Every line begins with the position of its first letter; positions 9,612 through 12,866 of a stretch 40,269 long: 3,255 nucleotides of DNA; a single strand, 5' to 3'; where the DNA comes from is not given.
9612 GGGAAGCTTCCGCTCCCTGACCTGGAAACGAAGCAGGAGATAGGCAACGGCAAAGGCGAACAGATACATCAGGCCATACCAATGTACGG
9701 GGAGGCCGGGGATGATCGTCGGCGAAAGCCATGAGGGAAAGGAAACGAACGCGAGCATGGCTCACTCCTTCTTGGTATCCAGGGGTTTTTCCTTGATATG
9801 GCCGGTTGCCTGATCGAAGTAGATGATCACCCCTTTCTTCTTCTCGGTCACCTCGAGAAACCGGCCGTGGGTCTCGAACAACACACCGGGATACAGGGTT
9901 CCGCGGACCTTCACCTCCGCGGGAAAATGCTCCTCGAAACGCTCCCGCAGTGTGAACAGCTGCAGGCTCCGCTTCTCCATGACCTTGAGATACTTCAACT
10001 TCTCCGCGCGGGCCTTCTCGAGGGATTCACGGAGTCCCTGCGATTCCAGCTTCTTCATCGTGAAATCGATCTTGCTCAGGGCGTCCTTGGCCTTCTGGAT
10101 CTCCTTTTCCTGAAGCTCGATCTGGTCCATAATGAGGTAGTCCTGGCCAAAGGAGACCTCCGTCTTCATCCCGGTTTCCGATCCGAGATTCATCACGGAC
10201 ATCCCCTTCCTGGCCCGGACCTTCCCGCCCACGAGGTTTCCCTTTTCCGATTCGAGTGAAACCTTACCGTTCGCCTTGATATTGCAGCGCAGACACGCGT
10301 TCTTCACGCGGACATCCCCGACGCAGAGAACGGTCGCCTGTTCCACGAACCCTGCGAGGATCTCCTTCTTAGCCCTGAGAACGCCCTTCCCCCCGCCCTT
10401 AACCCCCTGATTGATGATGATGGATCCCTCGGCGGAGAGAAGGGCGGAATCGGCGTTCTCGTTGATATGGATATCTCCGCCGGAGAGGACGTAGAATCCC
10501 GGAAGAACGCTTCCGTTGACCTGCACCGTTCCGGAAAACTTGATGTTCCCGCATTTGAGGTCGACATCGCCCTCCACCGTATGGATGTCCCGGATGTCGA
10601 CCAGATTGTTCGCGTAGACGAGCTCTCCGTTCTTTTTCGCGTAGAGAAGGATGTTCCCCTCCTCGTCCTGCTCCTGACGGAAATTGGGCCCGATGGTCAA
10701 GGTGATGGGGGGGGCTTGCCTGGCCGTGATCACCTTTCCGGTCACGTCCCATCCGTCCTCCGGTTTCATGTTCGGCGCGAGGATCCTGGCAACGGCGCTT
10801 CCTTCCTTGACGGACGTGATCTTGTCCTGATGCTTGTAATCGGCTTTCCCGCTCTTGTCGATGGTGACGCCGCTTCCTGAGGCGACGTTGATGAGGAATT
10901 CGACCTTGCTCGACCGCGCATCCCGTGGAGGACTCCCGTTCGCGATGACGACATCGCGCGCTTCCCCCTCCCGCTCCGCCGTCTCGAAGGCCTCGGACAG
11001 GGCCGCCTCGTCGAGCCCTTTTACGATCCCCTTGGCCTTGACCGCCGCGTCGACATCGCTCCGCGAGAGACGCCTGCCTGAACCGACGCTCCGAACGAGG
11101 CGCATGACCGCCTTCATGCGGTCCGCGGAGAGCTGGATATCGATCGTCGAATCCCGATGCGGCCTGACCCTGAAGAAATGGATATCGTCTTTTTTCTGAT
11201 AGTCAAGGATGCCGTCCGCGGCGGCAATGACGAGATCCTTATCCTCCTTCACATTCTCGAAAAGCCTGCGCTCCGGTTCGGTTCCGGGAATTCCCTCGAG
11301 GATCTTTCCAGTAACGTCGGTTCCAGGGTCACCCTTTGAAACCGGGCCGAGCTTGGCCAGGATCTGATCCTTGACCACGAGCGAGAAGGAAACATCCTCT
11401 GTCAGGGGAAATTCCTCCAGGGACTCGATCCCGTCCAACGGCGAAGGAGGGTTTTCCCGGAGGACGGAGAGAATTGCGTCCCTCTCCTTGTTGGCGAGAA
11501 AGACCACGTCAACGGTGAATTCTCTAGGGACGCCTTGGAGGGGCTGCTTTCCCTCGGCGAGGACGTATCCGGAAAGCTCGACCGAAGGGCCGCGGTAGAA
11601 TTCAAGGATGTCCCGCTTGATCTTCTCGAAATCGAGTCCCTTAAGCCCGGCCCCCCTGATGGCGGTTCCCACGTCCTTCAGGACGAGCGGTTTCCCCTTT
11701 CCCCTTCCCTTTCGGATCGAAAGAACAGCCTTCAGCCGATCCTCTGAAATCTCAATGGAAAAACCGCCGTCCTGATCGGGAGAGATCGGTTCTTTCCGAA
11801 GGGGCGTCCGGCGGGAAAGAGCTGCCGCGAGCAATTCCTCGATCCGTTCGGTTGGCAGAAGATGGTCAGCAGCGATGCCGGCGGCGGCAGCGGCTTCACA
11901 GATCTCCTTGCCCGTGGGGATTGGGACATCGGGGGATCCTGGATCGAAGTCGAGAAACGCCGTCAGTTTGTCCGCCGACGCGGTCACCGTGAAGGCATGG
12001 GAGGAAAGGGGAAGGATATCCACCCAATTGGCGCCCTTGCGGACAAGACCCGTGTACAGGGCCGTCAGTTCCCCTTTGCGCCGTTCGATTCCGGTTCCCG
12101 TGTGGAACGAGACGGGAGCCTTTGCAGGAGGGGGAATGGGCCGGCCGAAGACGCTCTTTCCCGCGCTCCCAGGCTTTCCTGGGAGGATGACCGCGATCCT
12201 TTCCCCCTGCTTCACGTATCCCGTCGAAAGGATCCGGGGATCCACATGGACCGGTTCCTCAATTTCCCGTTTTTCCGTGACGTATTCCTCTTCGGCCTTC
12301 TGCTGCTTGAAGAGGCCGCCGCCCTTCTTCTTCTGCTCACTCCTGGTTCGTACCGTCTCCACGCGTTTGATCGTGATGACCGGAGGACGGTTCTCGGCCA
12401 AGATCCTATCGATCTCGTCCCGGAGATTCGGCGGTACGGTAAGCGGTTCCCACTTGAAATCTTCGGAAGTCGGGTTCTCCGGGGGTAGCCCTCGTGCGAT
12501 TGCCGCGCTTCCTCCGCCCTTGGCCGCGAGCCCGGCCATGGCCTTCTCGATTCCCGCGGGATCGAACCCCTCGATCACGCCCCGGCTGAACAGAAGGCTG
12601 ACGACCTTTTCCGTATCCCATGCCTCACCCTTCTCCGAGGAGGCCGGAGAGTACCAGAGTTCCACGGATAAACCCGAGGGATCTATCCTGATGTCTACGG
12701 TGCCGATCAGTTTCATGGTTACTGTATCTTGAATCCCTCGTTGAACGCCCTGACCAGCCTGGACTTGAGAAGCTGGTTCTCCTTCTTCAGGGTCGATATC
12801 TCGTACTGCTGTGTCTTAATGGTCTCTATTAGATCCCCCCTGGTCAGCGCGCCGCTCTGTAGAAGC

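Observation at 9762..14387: MinD/ParA-type ATPase tightly coupled to a giant FapA (DUF342) beta-solenoid protein and a small 4-TM protein: candidate MinCD-like positioning module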

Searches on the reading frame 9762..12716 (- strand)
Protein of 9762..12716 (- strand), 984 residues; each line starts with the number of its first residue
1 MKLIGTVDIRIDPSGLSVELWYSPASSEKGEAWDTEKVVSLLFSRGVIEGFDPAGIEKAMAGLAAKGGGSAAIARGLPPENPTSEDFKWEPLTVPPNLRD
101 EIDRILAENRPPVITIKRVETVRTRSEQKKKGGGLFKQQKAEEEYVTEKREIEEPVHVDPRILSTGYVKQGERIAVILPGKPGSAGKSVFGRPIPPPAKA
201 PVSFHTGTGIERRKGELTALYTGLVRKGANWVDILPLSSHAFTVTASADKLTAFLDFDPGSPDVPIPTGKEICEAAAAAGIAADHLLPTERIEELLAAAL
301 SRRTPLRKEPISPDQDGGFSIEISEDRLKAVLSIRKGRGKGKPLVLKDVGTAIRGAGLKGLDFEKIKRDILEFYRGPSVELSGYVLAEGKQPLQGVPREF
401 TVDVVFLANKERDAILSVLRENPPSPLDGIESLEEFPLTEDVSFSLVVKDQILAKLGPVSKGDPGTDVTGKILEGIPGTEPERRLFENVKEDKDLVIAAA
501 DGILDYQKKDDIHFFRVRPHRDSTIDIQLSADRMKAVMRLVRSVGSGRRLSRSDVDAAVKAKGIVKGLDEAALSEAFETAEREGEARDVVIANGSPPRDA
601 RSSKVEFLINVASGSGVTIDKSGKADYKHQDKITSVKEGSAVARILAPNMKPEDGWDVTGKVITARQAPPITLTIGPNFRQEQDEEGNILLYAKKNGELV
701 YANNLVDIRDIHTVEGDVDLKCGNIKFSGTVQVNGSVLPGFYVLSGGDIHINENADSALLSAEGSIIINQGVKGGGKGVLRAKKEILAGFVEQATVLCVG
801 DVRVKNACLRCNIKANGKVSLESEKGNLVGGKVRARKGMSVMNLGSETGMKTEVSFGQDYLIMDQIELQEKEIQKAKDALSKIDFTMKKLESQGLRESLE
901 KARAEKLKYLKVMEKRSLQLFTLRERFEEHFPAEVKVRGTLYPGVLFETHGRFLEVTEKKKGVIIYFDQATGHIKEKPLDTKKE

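Call 3: search_protein_families(library=pfam, proteins=[window:9762-12716:-], max_evalue=0.01)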
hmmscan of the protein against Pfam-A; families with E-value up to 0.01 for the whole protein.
window:9762-12716:- (984 aa): 2 families
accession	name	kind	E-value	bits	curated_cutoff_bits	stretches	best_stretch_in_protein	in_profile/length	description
PF20250.3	FapA_N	-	6.4e-71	237.8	27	5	525-704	1-178/178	Flagellar Assembly Protein A N-terminal region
PF03961.19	FapA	-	1.4e-60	205.7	31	1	710-969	1-269/272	Flagellar Assembly Protein A beta solenoid domain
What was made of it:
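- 9762..12716 (-): Giant cytoplasmic FapA/DUF342 protein (984 aa). Call 3: FapA_N and FapA above the gathering score.
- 10587..11156 (-): DUF342 canonical FapA_N module 3 (residues 521-710). Call 3: best Pfam stretch 525-704 over profile positions 1-178.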

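Call 4: search_protein_families(library=ncbifam, proteins=[window:9762-12716:-], max_evalue=0.01)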
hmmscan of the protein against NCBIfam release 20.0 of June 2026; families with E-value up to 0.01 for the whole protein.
window:9762-12716:- (984 aa): 0 families

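Call 9: search_solved_structures(query=window:9762-12716:-, max_evalue=1)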
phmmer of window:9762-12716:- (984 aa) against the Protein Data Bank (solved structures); distinct sequences matched with E-value up to 1: 0.
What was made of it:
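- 9762..12716 (-): Call 9: no PDB relative by sequence.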

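Call 13: find_homologous_proteins(query=window:9762-12716:-, max_evalue=0.00001)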
Query window:9762-12716:- (984 aa): 8 proteins with E <= 0.00001 among 8000 candidates.
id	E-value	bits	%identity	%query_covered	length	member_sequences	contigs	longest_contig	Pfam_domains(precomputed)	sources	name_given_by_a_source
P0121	0.0e+0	1497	100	70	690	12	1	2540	PF20250.4,PF03961.20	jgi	-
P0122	0.0e+0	1227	56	100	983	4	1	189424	PF20250.4,PF03961.20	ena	-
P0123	1.7e-255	869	46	98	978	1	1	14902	PF20250.4,PF03961.20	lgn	-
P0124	4.6e-254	864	44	100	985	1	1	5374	PF20250.4,PF03961.20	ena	-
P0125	6.9e-205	701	38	99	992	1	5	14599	PF20250.4,PF03961.20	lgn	-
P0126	1.1e-191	657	37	99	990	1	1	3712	PF20250.4,PF03961.20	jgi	-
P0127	9.6e-152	525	33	99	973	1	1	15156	PF20250.4,PF03961.20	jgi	-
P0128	4.2e-23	100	25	46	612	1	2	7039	PF20250.4,PF03961.20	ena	-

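Call 39: find_encoding_contigs(protein=P0128, flank=8000, max_places=2)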
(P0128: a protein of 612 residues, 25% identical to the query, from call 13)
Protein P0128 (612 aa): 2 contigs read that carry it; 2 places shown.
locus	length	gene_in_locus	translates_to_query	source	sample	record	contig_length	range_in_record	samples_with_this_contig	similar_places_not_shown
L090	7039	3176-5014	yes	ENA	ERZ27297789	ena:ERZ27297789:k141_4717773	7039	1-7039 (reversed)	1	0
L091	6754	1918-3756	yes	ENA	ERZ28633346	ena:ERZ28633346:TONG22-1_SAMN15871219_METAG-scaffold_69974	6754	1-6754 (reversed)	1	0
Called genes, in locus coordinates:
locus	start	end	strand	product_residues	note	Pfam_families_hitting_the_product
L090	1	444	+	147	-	?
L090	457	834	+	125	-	PF02561:FliS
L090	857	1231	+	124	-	-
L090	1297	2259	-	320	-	PF13529:Peptidase_C39_2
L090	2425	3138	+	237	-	PF00005:ABC_tran, PF02463:SMC_N (weak), PF13304:AAA_21 (faint)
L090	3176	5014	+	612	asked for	PF20250:FapA_N, PF03961:FapA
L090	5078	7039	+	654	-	?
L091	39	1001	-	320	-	PF13529:Peptidase_C39_2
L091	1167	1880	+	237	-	PF00005:ABC_tran, PF02463:SMC_N (weak), PF13304:AAA_21 (faint)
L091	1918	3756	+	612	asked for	PF20250:FapA_N, PF03961:FapA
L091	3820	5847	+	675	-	PF11104:PilM_2 (weak), PF06723:MreB_Mbl, PF14450:FtsA, PF02597:ThiS (faint)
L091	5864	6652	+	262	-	-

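Call 47: predict_structure(alignment_id=A3)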
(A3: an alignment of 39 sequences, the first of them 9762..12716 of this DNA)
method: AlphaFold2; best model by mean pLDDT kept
length: 984 residues; sequences in the alignment: 39
mean_pLDDT: 85.0   pTM: 0.43
mean pLDDT of the five models: 85.0, 84.5, 83.0, 82.8, 81.7
residues with pLDDT >= 90: 348; 70-90: 547; 50-70: 77; < 50: 12
segments of 3 or more residues with pLDDT < 50: 131-136
pLDDT, mean of each block of 10 residues (from residue 1): 87 87 79 90 89 89 89 87 85 82 84 81 69 48 70 83 90 90 83 74 82 91 91 88 88 91 85 91 90 92 91 90 86 89 87 86 87 83 86 69 84 72 56 76 86 80 76 67 86 87 87 85 83 87 74 82 84 83 82 79 76 80 82 84 76 77 67 83 83 88 84 91 88 94 94 95 96 93 96 95 95 95 90 95 93 93 87 92 91 85 92 91 87 93 94 93 92 89 47
secondary structure, 60 per line:
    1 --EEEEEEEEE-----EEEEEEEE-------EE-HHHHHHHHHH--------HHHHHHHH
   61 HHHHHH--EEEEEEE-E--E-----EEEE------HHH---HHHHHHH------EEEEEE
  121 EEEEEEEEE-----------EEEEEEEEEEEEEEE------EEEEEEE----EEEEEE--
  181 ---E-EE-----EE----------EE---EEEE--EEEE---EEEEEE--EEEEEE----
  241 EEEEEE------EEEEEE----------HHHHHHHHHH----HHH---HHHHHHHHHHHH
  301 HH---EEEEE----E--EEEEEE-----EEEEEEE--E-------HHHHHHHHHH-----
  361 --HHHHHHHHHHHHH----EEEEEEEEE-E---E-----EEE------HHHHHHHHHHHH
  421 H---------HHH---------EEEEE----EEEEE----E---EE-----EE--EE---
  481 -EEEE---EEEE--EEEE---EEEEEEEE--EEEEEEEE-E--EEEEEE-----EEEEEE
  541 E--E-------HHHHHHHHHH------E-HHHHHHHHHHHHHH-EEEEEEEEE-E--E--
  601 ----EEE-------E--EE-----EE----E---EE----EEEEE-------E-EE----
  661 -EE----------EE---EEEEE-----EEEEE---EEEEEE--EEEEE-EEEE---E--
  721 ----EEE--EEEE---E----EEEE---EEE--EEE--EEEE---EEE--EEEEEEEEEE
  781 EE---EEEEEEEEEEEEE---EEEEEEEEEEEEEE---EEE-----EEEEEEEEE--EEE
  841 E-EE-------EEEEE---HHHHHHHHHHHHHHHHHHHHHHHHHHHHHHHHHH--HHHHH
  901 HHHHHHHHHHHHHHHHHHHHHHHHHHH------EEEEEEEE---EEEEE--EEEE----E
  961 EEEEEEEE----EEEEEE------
elements in order (helices of 4 or more, strands of 3 or more residues): E3-11 E17-24 H35-44 H53-66 E69-75 E86-89 H102-108 E115-129 E141-155 E162-168 E173-178 E210-213 E216-219 E223-228 E231-236 E241-246 E253-258 H269-278 H289-302 E306-310 E318-323 E329-335 H346-355 H363-375 E380-388 E400-402 H409-421 E443-447 E452-456 E482-485 E489-492 E495-498 E502-509 E512-519 E524-529 E535-541 H552-561 H570-583 E585-593 E605-607 E641-645 E679-683 E689-693 E697-702 E705-709 E711-714 E725-727 E730-733 E742-745 E749-751 E754-756 E759-762 E766-768 E771-782 E786-798 E802-815 E819-821 E827-835 E838-841 E852-856 H860-893 H896-927 E934-941 E945-949 E952-955 E960-968 E973-978
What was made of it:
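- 9762..12716 (-): Call 47: AF2 model with mean pLDDT 85.
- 11157..12008 (-): DUF342 extra head (about 242-310) plus FapA_N-like module 2 (about 318-520). Call 47.
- Checked: The DUF342 C-terminus is a beta-solenoid followed by a helical hairpin (call 47).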

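Call 49: fold_search(model_id=the predicted structure, library=pdb)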
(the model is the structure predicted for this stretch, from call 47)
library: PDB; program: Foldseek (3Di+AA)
matches with E <= 10: 152; with E <= 0.001: 0
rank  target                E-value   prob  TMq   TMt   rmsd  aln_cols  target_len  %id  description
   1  5jea_H                1.0e-01  0.15  0.04  0.11  27.2       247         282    9  Structure of a cytoplasmic 11-subunit RNA exosome complex including Ski7, bound to RNA (released 2016-07-13)
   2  4ifd_H                1.5e-01  0.13  0.05  0.13  29.7       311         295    7  Crystal structure of an 11-subunit eukaryotic exosome complex bound to RNA (released 2013-02-06)
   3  6d6q_H                2.1e-01  0.10  0.05  0.12  30.1       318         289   10  Human nuclear exosome-MTR4 RNA complex - overall reconstruction (released 2018-06-20)
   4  5c0x_H                2.9e-01  0.10  0.05  0.12  28.9       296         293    9  Structure of a 12-subunit nuclear exosome complex bound to structured RNA (released 2015-08-05)
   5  8qcf_I                3.2e-01  0.84  0.05  0.16   9.5       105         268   12  yeast cytoplasmic exosome-Ski2 complex degrading a RNA substrate (released 2024-01-10)
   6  1hf2_A                3.2e-01  0.35  0.08  0.28  10.1       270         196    8  Crystal structure of the bacterial cell-division inhibitor MinC from T. maritima (released 2001-05-30)
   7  2ba1_A                3.9e-01  0.60  0.05  0.21   9.5       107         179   11  Archaeal exosome core (released 2005-11-22)
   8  6h25_H                4.2e-01  0.66  0.05  0.16  18.0       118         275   15  Human nuclear RNA exosome EXO-10-MPP6 complex (released 2018-08-15)
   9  8v9k_Y                4.7e-01  0.38  0.04  0.36  18.4        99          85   22  Cryo-EM structure of the Mycobacterium smegmatis 70S ribosome in complex with hibernation factor Rv2629 (Balon) (Struc (released 2024-02-07)
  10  4oo1_H                4.7e-01  0.09  0.05  0.11  27.4       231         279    9  Structure of an Rrp6-RNA exosome complex bound to poly(A) RNA (released 2014-07-02)
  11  7pp4_b                5.7e-01  0.05  0.05  0.13  38.5       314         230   10  Cryo-EM structure of Mycobacterium tuberculosis RNA polymerase holoenzyme comprising sigma factor SigB (released 2022-09-21)
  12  5okz_b                7.5e-01  0.15  0.05  0.17  17.8       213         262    8  Crystal Strucrure of the Mpp6 Exosome complex (released 2017-08-30)
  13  5c0w_H                8.3e-01  0.06  0.04  0.11  27.5       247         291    7  Structure of a 12-subunit nuclear exosome complex bound to single-stranded RNA substrates (released 2015-07-29)
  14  9mli_A                8.3e-01  0.01  0.04  0.03  53.0       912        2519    9  Xenorhabdus nematophilus XptA2 RBD C Chimera (released 2025-03-05)
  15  8xie_G                1.1e+00  0.47  0.04  0.15   8.7        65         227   15  Archaeal exosome complex (Rrp4-Rrp41-Rrp42) (released 2024-10-30)
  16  1hf2_C                1.1e+00  0.18  0.06  0.22  12.2       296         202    9  Crystal structure of the bacterial cell-division inhibitor MinC from T. maritima (released 2001-05-30)
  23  1hf2_B                1.5e+00  0.14  0.08  0.28   9.6       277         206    8  Crystal structure of the bacterial cell-division inhibitor MinC from T. maritima (released 2001-05-30)
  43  1hf2_D                3.3e+00  0.14  0.09  0.34   8.2       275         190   10  Crystal structure of the bacterial cell-division inhibitor MinC from T. maritima (released 2001-05-30)
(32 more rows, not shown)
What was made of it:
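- On MinC C-terminal domain: Foldseek: 1hf2 at E 0.32 with TM 0.28-0.34, and 4v02_D at E 2 (call 49).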

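Call 78: search_protein_families(library=padloc, proteins=[window:9762-12716:-], max_evalue=0.01)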
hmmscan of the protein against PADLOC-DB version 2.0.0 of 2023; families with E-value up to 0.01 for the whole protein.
window:9762-12716:- (984 aa): 0 families
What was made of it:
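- On Anti-phage defence systems: The TM and DUF342 proteins give nothing (call 78).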

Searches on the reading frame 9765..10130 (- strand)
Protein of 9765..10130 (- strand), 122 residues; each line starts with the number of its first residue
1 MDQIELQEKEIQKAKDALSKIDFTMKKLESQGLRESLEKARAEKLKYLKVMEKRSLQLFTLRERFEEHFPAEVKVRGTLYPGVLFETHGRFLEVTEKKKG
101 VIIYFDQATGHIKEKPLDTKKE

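Call 51: search_protein_families(library=pfam, proteins=[window:9765-10130:-], max_evalue=10)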
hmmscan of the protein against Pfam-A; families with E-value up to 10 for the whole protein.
window:9765-10130:- (122 aa): 1 family
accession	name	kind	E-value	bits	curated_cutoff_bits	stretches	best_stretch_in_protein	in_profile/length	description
PF03961.19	FapA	-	2.7e-09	37.5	31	1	3-107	157-269/272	Flagellar Assembly Protein A beta solenoid domain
